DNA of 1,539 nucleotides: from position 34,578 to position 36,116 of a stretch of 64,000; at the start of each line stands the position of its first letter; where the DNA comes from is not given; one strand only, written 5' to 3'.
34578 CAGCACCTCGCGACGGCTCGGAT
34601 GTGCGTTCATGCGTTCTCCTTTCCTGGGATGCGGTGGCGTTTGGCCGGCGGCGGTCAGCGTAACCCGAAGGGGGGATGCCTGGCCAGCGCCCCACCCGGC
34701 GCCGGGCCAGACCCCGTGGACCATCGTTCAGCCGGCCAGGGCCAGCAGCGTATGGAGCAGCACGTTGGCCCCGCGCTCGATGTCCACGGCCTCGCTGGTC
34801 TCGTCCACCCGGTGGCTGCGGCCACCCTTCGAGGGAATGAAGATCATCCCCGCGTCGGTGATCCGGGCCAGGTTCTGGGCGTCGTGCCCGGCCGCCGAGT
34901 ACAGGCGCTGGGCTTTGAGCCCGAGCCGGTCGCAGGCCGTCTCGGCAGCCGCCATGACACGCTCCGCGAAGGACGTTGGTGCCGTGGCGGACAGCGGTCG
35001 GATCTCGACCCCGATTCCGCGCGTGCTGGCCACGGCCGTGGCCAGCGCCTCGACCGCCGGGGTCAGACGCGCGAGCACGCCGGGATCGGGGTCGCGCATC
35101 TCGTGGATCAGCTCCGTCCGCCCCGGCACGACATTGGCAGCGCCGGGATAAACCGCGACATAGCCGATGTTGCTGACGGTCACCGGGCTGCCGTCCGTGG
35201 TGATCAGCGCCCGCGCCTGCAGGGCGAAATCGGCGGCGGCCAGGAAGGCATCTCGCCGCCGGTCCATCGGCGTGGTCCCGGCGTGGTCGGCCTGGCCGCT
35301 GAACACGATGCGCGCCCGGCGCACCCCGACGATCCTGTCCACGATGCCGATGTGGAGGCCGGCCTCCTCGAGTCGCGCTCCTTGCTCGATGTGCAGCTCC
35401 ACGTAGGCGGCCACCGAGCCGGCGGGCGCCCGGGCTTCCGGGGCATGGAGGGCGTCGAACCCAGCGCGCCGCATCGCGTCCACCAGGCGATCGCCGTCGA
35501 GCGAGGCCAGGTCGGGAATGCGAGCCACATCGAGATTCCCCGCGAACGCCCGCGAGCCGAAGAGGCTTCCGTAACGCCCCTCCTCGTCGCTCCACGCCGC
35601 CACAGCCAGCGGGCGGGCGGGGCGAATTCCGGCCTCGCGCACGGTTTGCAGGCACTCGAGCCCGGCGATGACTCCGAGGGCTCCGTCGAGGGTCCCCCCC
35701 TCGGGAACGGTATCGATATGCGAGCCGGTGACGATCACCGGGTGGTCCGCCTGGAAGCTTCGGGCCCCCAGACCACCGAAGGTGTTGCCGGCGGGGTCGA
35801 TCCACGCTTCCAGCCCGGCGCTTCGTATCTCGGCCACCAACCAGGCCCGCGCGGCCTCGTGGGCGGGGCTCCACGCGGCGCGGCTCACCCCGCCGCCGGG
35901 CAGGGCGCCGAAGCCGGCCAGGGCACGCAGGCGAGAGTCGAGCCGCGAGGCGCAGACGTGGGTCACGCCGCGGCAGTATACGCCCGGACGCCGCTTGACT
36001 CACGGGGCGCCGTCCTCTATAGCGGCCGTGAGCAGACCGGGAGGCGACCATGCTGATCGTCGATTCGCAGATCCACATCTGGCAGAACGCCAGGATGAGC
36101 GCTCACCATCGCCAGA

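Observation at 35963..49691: A conserved 30-nt block around the palindrome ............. recurs in three divergent intergenic regions and once inside a coding sequence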

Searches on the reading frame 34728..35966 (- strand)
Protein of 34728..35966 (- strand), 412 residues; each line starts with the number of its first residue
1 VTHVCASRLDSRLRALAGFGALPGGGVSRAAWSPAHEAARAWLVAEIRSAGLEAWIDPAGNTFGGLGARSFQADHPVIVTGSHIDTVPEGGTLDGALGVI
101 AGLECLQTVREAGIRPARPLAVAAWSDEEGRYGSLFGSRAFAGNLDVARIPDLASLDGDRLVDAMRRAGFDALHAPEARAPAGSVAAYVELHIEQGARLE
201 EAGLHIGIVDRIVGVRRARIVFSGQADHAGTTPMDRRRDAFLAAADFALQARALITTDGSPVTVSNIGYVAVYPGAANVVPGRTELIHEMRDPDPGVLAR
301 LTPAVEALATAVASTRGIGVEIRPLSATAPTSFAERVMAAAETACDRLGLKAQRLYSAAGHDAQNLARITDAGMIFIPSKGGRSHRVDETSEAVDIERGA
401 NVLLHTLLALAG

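Call 17: search_protein_families(library=pfam, proteins=[window:34728-35966:-])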
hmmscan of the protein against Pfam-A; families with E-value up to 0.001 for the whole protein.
window:34728-35966:- (412 aa): 2 families
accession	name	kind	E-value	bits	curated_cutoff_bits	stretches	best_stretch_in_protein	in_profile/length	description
PF01546.33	Peptidase_M20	-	1.7e-25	90.6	24.6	1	80-408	2-205/206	Peptidase family M20/M25/M40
PF04389.22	Peptidase_M28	-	1.6e-09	38.2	21.3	1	75-144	12-80/193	Peptidase family M28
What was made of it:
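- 34728..35966 (-): M20 peptidase/amidohydrolase gene, inferred to be leaderless. Pfam PF01546 (call 17).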

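Call 23: find_homologous_proteins(query=window:34728-35966:-, max_evalue=1e-30)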
Query window:34728-35966:- (412 aa): 7169 proteins with E <= 1e-30 among 8000 candidates; the best 120 are listed.
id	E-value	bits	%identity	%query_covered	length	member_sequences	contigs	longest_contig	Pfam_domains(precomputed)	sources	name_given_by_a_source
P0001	4.4e-256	867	98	100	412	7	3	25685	PF01546.34,PF04389.23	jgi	jgi:N-carbamoyl-L-amino-acid hydrolase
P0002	1.4e-232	790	90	98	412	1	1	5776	PF01546.34,PF04389.23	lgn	-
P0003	1.7e-218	744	85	100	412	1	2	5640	PF01546.34,PF04389.23,PF07687.20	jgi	jgi:N-carbamoyl-L-amino-acid hydrolase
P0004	3.1e-215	733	83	98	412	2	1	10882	PF01546.34,PF04389.23,PF07687.20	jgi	-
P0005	3.3e-212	723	82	100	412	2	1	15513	PF01546.34,PF04389.23,PF07687.20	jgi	jgi:beta-ureidopropionase / N-carbamoyl-L-amino-acid hydrolase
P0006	2.1e-211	720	82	100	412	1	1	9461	PF01546.34,PF04389.23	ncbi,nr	ncbi:MAG TPA: Zn-dependent hydrolase [Methylomirabilota bacterium]|nr:Zn-dependent hydrolase [Methyl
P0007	9.2e-208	708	81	100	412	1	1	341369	PF01546.34,PF04389.23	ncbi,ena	-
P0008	3.2e-206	703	81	98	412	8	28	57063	PF01546.34,PF04389.23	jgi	jgi:N-carbamoyl-L-amino-acid hydrolase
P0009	1.9e-205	701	79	98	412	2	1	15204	PF01546.34,PF04389.23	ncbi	-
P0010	5.2e-205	699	81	98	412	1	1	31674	PF01546.34,PF04389.23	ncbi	-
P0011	1.5e-203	695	78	100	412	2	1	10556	PF01546.34,PF04389.23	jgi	jgi:N-carbamoyl-L-amino-acid hydrolase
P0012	4.1e-203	693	80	100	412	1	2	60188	PF01546.34,PF04389.23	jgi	jgi:N-carbamoyl-L-amino-acid hydrolase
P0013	1.1e-202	692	78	100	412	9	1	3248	PF01546.34,PF04389.23,PF07687.20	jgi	jgi:N-carbamoyl-L-amino-acid hydrolase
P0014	8.0e-187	639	73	100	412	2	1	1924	PF01546.34,PF04389.23,PF07687.20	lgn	-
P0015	4.9e-186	637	72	100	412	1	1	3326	PF01546.34,PF04389.23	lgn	-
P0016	6.1e-186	637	71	100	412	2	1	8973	PF01546.34,PF04389.23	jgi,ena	jgi:N-carbamoyl-L-amino-acid hydrolase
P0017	2.8e-185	634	72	99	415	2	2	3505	PF01546.34,PF04389.23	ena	-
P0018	1.0e-184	633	73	98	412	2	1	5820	PF01546.34,PF04389.23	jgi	jgi:N-carbamoyl-L-amino-acid hydrolase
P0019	2.4e-184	631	72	100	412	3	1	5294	PF01546.34,PF04389.23,PF07687.20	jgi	jgi:N-carbamoyl-L-amino-acid hydrolase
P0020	4.4e-184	630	72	98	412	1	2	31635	PF01546.34,PF04389.23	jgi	jgi:N-carbamoyl-L-amino-acid hydrolase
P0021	6.2e-184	630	72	100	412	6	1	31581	PF01546.34,PF04389.23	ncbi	-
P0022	6.8e-184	630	71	99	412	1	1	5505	PF01546.34,PF04389.23,PF07687.20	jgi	jgi:N-carbamoyl-L-amino-acid hydrolase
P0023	7.7e-184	630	72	100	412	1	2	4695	PF01546.34,PF04389.23,PF07687.20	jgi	jgi:N-carbamoyl-L-amino-acid hydrolase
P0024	1.0e-183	629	73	98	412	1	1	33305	PF01546.34,PF04389.23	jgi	jgi:N-carbamoyl-L-amino-acid hydrolase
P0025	1.1e-183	629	73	98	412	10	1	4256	PF01546.34,PF04389.23,PF07687.20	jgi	jgi:N-carbamoyl-L-amino-acid hydrolase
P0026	1.1e-183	629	71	99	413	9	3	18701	PF01546.34,PF04389.23,PF07687.20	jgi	jgi:N-carbamoyl-L-amino-acid hydrolase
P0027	1.2e-183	629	71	100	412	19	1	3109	PF01546.34,PF04389.23,PF07687.20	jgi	jgi:beta-ureidopropionase / N-carbamoyl-L-amino-acid hydrolase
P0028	2.1e-183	628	72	100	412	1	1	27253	PF01546.34,PF04389.23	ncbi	-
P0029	2.2e-183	628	72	99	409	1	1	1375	PF01546.34,PF04389.23,PF07687.20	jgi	jgi:N-carbamoyl-L-amino-acid hydrolase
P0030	2.2e-183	628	72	100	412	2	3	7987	PF01546.34,PF04389.23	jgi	jgi:N-carbamoyl-L-amino-acid hydrolase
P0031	2.2e-183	628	71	100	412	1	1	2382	PF01546.34,PF04389.23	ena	-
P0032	2.7e-183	628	72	100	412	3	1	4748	PF01546.34,PF04389.23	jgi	jgi:N-carbamoyl-L-amino-acid hydrolase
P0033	3.9e-183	627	72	100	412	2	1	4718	PF01546.34,PF04389.23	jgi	-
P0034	3.9e-183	627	72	100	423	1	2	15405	PF01546.34,PF04389.23,PF07687.20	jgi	jgi:N-carbamoyl-L-amino-acid hydrolase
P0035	4.4e-183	627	74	98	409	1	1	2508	PF01546.34,PF04389.23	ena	-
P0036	4.6e-183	627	71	100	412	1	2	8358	PF01546.34,PF04389.23,PF07687.20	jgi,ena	-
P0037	4.6e-183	627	71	100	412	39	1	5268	PF01546.34,PF04389.23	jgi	jgi:beta-ureidopropionase / N-carbamoyl-L-amino-acid hydrolase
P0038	4.6e-183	627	71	98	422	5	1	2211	PF01546.34,PF04389.23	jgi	jgi:beta-ureidopropionase / N-carbamoyl-L-amino-acid hydrolase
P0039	4.8e-183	627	71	100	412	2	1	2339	PF01546.34,PF04389.23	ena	-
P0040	8.3e-183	626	72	100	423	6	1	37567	PF01546.34,PF04389.23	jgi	jgi:beta-ureidopropionase / N-carbamoyl-L-amino-acid hydrolase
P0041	1.1e-182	626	71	98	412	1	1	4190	PF01546.34,PF04389.23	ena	-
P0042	1.1e-182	626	71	100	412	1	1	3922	PF01546.34,PF04389.23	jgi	-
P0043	1.4e-182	626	70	98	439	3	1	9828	PF01546.34,PF04389.23,PF07687.20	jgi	jgi:beta-ureidopropionase / N-carbamoyl-L-amino-acid hydrolase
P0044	1.8e-182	625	71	99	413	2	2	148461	PF01546.34,PF04389.23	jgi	-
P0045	1.9e-182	625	72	100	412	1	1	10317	PF01546.34,PF04389.23,PF07687.20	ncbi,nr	ncbi:MAG TPA: Zn-dependent hydrolase [Methylomirabilota bacterium]|nr:Zn-dependent hydrolase [Methyl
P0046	2.1e-182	625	71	100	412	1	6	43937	PF01546.34,PF04389.23,PF07687.20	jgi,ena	jgi:beta-ureidopropionase / N-carbamoyl-L-amino-acid hydrolase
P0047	2.3e-182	625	71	100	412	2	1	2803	PF01546.34,PF04389.23,PF07687.20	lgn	-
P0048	2.7e-182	625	71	100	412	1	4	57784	PF01546.34,PF04389.23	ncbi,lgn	-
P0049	2.9e-182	624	71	100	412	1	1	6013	PF01546.34,PF04389.23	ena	-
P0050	4.3e-182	624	72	100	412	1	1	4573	PF01546.34,PF04389.23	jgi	jgi:N-carbamoyl-L-amino-acid hydrolase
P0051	4.6e-182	624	72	100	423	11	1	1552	PF01546.34,PF04389.23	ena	-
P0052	5.6e-182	623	71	100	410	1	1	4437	PF01546.34,PF04389.23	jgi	jgi:N-carbamoyl-L-amino-acid hydrolase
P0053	7.3e-182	623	72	100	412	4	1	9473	PF01546.34,PF04389.23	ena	-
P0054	1.6e-181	622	72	99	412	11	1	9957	PF01546.34,PF04389.23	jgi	jgi:N-carbamoyl-L-amino-acid hydrolase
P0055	1.8e-181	622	72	99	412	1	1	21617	PF01546.34,PF04389.23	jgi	jgi:N-carbamoyl-L-amino-acid hydrolase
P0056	1.8e-181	622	70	99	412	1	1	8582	PF01546.34,PF04389.23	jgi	jgi:N-carbamoyl-L-amino-acid hydrolase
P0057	2.5e-181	621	71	100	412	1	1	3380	PF01546.34,PF04389.23,PF07687.20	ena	-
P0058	2.9e-181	621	70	100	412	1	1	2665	PF01546.34,PF04389.23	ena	-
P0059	3.1e-181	621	73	99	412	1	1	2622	PF01546.34,PF04389.23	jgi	jgi:N-carbamoyl-L-amino-acid hydrolase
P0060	3.2e-181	621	70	100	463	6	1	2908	PF01546.34,PF04389.23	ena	-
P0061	3.7e-181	621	73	98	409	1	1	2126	PF01546.34,PF04389.23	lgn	-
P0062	3.8e-181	621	71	100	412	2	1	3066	PF01546.34,PF04389.23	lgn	-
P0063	4.1e-181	621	71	100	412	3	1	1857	PF01546.34,PF04389.23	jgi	jgi:beta-ureidopropionase / N-carbamoyl-L-amino-acid hydrolase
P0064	4.3e-181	621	73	98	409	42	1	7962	PF01546.34,PF04389.23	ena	-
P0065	4.9e-181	620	73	98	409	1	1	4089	PF01546.34,PF04389.23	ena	-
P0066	5.4e-181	620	69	100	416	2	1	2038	PF01546.34,PF04389.23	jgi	jgi:N-carbamoyl-L-amino-acid hydrolase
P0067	5.7e-181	620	71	99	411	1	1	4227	PF01546.34,PF04389.23,PF07687.20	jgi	jgi:N-carbamoyl-L-amino-acid hydrolase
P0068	7.2e-181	620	69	100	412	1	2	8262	PF01546.34,PF04389.23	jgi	jgi:N-carbamoyl-L-amino-acid hydrolase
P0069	7.5e-181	620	72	99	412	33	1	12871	PF01546.34,PF04389.23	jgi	-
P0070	8.6e-181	620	71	100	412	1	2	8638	PF01546.34,PF04389.23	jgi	jgi:N-carbamoyl-L-amino-acid hydrolase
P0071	9.3e-181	619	70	100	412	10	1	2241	PF01546.34,PF04389.23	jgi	jgi:N-carbamoyl-L-amino-acid hydrolase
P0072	1.0e-180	619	72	100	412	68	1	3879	PF01546.34,PF04389.23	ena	-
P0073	1.6e-180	619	71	100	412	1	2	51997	PF01546.34,PF04389.23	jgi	jgi:N-carbamoyl-L-amino-acid hydrolase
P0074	2.0e-180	618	70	100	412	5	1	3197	PF01546.34,PF04389.23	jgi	jgi:beta-ureidopropionase / N-carbamoyl-L-amino-acid hydrolase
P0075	2.2e-180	618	71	99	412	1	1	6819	PF01546.34,PF04389.23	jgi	jgi:N-carbamoyl-L-amino-acid hydrolase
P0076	2.7e-180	618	70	99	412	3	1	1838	PF01546.34,PF04389.23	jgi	jgi:beta-ureidopropionase / N-carbamoyl-L-amino-acid hydrolase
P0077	2.9e-180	618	71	100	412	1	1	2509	PF01546.34,PF04389.23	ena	-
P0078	3.3e-180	618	70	100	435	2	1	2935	PF01546.34,PF04389.23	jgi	jgi:N-carbamoyl-L-amino-acid hydrolase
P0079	3.5e-180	618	70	100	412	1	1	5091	PF01546.34,PF04389.23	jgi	jgi:N-carbamoyl-L-amino-acid hydrolase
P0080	3.7e-180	618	71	100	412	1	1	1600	PF01546.34,PF04389.23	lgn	-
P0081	4.2e-180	617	70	100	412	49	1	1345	PF01546.34,PF04389.23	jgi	jgi:N-carbamoyl-L-amino-acid hydrolase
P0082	4.3e-180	617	72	98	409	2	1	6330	PF01546.34,PF04389.23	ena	-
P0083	7.3e-180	617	70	100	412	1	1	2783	PF01546.34,PF04389.23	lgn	-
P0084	7.3e-180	617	69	100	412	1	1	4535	PF01546.34,PF04389.23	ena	-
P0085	8.5e-180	616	72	99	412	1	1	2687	PF01546.34,PF04389.23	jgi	jgi:N-carbamoyl-L-amino-acid hydrolase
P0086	9.3e-180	616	70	100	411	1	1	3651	PF01546.34,PF04389.23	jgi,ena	-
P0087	9.7e-180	616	70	100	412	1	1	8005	PF01546.34,PF04389.23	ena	-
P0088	1.2e-179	616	70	100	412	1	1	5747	PF01546.34,PF04389.23,PF07687.20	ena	-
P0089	1.3e-179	616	69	98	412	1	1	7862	PF01546.34,PF04389.23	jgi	jgi:N-carbamoyl-L-amino-acid hydrolase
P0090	1.3e-179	616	70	100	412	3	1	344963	PF01546.34,PF04389.23,PF07687.20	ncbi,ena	-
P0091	1.6e-179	615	69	100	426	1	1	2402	PF01546.34,PF04389.23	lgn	-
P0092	1.6e-179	615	70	100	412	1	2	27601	PF01546.34,PF04389.23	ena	-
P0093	1.7e-179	615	69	98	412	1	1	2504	PF01546.34,PF04389.23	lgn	-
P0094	1.7e-179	615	69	100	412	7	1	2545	PF01546.34,PF04389.23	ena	-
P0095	1.8e-179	615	72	99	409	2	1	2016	PF01546.34,PF04389.23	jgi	-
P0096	1.8e-179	615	70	99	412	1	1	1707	PF01546.34,PF04389.23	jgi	jgi:beta-ureidopropionase / N-carbamoyl-L-amino-acid hydrolase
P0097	1.9e-179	615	70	100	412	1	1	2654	PF01546.34,PF04389.23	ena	-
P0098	2.6e-179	615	70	99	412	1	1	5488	PF01546.34,PF04389.23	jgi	-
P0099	2.7e-179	615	71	99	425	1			PF01546.34,PF04389.23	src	-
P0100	3.2e-179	614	70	100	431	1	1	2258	PF01546.34,PF04389.23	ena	-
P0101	3.4e-179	614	70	100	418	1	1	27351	PF01546.34,PF04389.23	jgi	jgi:N-carbamoyl-L-amino-acid hydrolase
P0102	3.8e-179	614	70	98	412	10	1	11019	PF01546.34,PF04389.23,PF07687.20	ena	-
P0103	4.0e-179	614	70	99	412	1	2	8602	PF01546.34,PF04389.23,PF07687.20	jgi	jgi:N-carbamoyl-L-amino-acid hydrolase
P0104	4.8e-179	614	71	99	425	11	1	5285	PF01546.34,PF04389.23,PF07687.20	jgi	jgi:beta-ureidopropionase / N-carbamoyl-L-amino-acid hydrolase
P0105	4.8e-179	614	71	99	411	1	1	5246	PF01546.34,PF04389.23,PF07687.20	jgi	jgi:N-carbamoyl-L-amino-acid hydrolase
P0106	5.4e-179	614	72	98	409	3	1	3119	PF01546.34,PF04389.23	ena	-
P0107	5.7e-179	614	70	99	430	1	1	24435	PF01546.34,PF04389.23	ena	-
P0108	7.0e-179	613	71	98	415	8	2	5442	PF01546.34,PF04389.23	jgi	jgi:beta-ureidopropionase / N-carbamoyl-L-amino-acid hydrolase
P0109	7.4e-179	613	71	99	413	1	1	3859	PF01546.34,PF04389.23,PF07687.20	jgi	jgi:N-carbamoyl-L-amino-acid hydrolase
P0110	9.5e-179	613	68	100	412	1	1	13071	PF01546.34,PF04389.23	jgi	jgi:N-carbamoyl-L-amino-acid hydrolase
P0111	1.0e-178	613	70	100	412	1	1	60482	PF01546.34,PF04389.23,PF07687.20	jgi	jgi:N-carbamoyl-L-amino-acid hydrolase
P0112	1.0e-178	613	70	99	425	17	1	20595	PF01546.34,PF04389.23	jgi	jgi:N-carbamoyl-L-amino-acid hydrolase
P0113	1.3e-178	612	69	98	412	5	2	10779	PF01546.34,PF04389.23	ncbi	ncbi:MAG: Zn-dependent hydrolase [Candidatus Rokuibacteriota bacterium]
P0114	1.3e-178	612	69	99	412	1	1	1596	PF01546.34,PF04389.23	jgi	jgi:N-carbamoyl-L-amino-acid hydrolase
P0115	1.7e-178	612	69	98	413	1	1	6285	PF01546.34,PF04389.23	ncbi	-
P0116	1.9e-178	612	70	99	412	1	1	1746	PF01546.34,PF04389.23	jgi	-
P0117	1.9e-178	612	69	100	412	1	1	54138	PF01546.34,PF04389.23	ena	-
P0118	2.3e-178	612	69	100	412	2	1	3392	PF01546.34,PF04389.23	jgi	jgi:N-carbamoyl-L-amino-acid hydrolase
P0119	2.3e-178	612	69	100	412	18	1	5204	PF01546.34,PF04389.23,PF07687.20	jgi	jgi:beta-ureidopropionase / N-carbamoyl-L-amino-acid hydrolase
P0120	3.1e-178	611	68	98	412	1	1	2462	PF01546.34,PF04389.23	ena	-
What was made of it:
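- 35964..35993 (-): Site 1: present promoter and start of the M20 (N-carbamoyl-amino-acid hydrolase-type) gene. Read on the minus strand it is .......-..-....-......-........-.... Most of the listed homologues in call 23 are also 412 aa, which supports this start.
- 34728..35966 (-): Homologues are named N-carbamoyl-L-amino-acid hydrolase by their sources (call 23).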

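Call 26: find_encoding_contigs(protein=P0007, flank=10000, max_places=3)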
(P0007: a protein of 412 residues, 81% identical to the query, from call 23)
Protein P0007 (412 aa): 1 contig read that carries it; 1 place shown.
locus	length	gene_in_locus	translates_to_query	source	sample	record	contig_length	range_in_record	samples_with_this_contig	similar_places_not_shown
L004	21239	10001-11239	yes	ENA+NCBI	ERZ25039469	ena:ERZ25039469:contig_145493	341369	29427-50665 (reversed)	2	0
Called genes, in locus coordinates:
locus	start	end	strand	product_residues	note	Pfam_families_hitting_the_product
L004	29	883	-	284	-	PF00753:Lactamase_B, PF12706:Lactamase_B_2 (weak), PF17778:WHD_BLACT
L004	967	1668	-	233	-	PF00005:ABC_tran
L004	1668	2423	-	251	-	PF00005:ABC_tran, PF13304:AAA_21 (faint), PF12399:BCA_ABC_TP_C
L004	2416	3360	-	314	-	PF02653:BPD_transp_2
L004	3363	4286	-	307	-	PF02653:BPD_transp_2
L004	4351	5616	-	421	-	PF13433:Peripla_BP_5, PF13458:Peripla_BP_6, PF01094:ANF_receptor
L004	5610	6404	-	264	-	-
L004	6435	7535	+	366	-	PF13360:PQQ_2 (faint), PF05935:Arylsulfotrans, PF14269:Arylsulfotran_2, PF05935:Arylsulfotrans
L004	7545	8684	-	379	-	PF02771:Acyl-CoA_dh_N, PF02770:Acyl-CoA_dh_M, PF00441:Acyl-CoA_dh_1, PF08028:Acyl-CoA_dh_2 (weak)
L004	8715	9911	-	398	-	PF02771:Acyl-CoA_dh_N, PF02770:Acyl-CoA_dh_M, PF00441:Acyl-CoA_dh_1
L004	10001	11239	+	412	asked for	PF04389:Peptidase_M28, PF01546:Peptidase_M20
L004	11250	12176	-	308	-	PF01522:Polysacc_deac_1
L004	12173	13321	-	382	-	-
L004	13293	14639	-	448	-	PF00501:AMP-binding, PF13193:AMP-binding_C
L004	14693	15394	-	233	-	PF00106:adh_short, PF01370:Epimerase, PF08659:KR (faint), PF13561:adh_short_C2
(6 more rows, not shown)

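Call 27: find_encoding_contigs(protein=P0008, flank=10000, max_places=4)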
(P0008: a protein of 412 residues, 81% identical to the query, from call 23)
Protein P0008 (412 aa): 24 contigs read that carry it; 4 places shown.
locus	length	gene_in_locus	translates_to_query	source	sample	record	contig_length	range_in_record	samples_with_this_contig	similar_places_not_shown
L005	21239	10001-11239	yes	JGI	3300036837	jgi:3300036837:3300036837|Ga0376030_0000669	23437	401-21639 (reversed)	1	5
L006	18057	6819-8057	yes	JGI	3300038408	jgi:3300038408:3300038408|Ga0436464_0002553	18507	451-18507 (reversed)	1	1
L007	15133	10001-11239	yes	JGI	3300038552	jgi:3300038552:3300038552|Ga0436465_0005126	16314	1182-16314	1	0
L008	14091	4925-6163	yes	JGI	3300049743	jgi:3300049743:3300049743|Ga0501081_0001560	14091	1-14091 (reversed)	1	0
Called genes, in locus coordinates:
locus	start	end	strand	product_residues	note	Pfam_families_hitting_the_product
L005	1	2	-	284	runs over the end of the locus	PF00753:Lactamase_B, PF17778:WHD_BLACT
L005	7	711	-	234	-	PF00005:ABC_tran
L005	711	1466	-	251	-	PF00005:ABC_tran, PF13304:AAA_21 (faint), PF12399:BCA_ABC_TP_C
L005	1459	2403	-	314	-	PF02653:BPD_transp_2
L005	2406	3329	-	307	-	PF02653:BPD_transp_2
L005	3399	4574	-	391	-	PF13433:Peripla_BP_5, PF13458:Peripla_BP_6, PF01094:ANF_receptor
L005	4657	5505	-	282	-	PF02900:LigB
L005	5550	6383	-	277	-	PF00293:NUDIX (faint)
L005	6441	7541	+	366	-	PF05935:Arylsulfotrans, PF14269:Arylsulfotran_2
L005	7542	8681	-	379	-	PF02771:Acyl-CoA_dh_N, PF02770:Acyl-CoA_dh_M, PF00441:Acyl-CoA_dh_1, PF08028:Acyl-CoA_dh_2 (weak)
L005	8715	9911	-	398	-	PF02771:Acyl-CoA_dh_N, PF02770:Acyl-CoA_dh_M, PF00441:Acyl-CoA_dh_1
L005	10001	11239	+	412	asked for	PF04389:Peptidase_M28, PF01546:Peptidase_M20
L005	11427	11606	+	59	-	-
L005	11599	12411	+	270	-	PF00005:ABC_tran, PF13304:AAA_21 (faint)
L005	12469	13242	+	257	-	PF00528:BPD_transp_1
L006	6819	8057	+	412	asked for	PF04389:Peptidase_M28, PF01546:Peptidase_M20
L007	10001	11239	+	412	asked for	PF04389:Peptidase_M28, PF01546:Peptidase_M20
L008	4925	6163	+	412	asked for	PF04389:Peptidase_M28, PF01546:Peptidase_M20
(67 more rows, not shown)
